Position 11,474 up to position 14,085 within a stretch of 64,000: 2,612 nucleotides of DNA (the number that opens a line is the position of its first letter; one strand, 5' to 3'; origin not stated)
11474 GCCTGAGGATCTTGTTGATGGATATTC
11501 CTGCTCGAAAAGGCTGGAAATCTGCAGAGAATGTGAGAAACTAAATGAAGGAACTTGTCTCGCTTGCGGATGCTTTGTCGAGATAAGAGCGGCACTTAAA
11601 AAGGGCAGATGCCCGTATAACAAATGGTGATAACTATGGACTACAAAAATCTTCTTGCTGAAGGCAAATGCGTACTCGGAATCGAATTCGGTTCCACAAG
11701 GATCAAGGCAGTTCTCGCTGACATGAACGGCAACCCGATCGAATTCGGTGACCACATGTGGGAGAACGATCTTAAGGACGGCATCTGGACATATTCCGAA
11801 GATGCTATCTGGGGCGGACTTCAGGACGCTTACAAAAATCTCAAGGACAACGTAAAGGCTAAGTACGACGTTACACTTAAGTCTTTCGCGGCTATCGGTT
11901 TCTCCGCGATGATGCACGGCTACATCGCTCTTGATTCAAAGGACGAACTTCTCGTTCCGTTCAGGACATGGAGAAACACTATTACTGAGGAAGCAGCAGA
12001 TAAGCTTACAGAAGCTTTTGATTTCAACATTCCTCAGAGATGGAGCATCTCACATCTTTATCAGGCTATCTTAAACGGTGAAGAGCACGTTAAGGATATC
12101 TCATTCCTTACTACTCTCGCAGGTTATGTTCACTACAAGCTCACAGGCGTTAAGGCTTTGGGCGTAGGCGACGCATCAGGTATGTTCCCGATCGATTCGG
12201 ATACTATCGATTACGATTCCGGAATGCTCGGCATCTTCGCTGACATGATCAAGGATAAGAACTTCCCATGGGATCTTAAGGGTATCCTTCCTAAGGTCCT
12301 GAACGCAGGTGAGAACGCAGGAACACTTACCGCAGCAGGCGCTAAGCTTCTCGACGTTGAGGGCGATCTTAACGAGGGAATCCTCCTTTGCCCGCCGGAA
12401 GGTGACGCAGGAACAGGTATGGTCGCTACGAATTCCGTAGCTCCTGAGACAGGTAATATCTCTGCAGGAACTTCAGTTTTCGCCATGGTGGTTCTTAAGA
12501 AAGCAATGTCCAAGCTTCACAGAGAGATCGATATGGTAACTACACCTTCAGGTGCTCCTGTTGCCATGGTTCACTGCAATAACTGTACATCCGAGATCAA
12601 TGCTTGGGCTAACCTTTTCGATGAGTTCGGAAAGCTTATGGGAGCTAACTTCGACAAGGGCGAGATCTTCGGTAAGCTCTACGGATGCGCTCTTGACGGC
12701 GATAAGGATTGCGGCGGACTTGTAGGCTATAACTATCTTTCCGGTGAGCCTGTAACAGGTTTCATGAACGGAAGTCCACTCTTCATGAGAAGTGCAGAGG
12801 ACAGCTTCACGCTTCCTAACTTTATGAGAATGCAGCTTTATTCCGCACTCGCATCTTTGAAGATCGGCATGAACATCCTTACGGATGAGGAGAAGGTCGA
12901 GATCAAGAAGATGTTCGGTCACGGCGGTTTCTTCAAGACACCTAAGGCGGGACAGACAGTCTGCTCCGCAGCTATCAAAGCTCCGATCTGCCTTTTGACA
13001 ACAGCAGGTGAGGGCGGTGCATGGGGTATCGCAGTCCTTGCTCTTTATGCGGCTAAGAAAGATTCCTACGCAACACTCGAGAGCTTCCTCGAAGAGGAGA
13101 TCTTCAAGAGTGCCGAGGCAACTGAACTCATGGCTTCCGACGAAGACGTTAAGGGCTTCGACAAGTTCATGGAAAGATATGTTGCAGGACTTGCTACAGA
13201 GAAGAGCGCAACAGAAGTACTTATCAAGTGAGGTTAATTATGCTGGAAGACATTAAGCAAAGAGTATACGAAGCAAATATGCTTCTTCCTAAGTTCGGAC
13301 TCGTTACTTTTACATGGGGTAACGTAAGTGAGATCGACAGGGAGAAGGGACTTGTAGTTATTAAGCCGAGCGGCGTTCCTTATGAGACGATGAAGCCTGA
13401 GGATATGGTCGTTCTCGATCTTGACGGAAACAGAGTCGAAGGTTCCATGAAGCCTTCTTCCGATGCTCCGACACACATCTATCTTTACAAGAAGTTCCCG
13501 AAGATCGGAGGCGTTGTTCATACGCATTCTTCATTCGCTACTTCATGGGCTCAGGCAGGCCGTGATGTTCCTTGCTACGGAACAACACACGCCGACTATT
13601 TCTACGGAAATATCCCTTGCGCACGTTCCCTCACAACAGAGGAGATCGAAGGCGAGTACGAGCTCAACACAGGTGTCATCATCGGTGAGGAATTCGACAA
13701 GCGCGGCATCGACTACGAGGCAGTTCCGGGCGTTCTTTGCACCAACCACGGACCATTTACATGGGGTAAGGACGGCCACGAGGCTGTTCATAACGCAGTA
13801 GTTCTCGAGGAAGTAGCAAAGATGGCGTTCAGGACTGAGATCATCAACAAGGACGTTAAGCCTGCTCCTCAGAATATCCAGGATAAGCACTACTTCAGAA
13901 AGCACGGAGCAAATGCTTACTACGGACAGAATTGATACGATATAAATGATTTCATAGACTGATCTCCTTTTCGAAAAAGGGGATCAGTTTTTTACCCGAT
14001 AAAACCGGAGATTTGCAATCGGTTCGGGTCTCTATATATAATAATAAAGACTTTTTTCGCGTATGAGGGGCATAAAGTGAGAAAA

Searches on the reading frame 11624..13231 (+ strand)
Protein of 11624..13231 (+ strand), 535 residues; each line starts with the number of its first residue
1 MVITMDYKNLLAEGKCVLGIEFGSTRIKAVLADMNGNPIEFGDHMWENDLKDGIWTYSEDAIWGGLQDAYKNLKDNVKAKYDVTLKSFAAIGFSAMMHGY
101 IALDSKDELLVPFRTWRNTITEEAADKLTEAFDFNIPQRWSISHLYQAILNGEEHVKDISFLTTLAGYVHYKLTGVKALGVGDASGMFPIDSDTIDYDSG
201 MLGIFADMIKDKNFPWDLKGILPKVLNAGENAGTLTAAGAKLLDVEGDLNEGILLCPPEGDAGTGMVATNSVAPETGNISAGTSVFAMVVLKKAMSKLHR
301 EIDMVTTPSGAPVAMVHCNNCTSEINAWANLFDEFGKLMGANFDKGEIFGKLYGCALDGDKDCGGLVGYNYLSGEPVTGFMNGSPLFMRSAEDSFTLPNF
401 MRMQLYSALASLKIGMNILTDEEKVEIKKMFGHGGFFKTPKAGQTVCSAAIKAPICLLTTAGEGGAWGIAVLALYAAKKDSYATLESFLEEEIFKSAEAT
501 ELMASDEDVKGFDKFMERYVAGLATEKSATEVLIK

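Call 99: search_protein_families(library=pfam, proteins=[window:11624-13231:+], max_evalue=0.001)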
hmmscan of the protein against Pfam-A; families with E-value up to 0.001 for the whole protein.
window:11624-13231:+ (535 aa): 2 families
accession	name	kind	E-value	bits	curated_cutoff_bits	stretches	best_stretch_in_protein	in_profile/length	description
PF02782.22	FGGY_C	-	1.1e-30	107.4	27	1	278-477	2-198/198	FGGY family of carbohydrate kinases, C-terminal domain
PF00370.27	FGGY_N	-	4.4e-17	62.9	28.8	1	17-242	2-223/245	FGGY family of carbohydrate kinases, N-terminal domain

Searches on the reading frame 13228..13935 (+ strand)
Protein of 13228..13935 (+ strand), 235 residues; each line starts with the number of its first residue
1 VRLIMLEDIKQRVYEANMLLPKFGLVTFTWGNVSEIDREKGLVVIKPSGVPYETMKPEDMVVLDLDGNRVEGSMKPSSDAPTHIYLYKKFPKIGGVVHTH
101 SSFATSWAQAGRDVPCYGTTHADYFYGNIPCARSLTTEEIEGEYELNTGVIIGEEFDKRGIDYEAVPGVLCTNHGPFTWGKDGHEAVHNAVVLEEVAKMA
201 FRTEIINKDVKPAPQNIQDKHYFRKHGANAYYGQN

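Call 99: search_protein_families(library=pfam, proteins=[window:13228-13935:+], max_evalue=0.001)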
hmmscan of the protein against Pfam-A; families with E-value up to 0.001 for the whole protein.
window:13228-13935:+ (235 aa): 1 family
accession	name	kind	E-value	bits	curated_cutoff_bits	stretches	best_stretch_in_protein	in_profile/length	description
PF00596.27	Aldolase_II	-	1.3e-51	175.6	22.2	1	11-200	1-182/183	Class II Aldolase and Adducin N-terminal domain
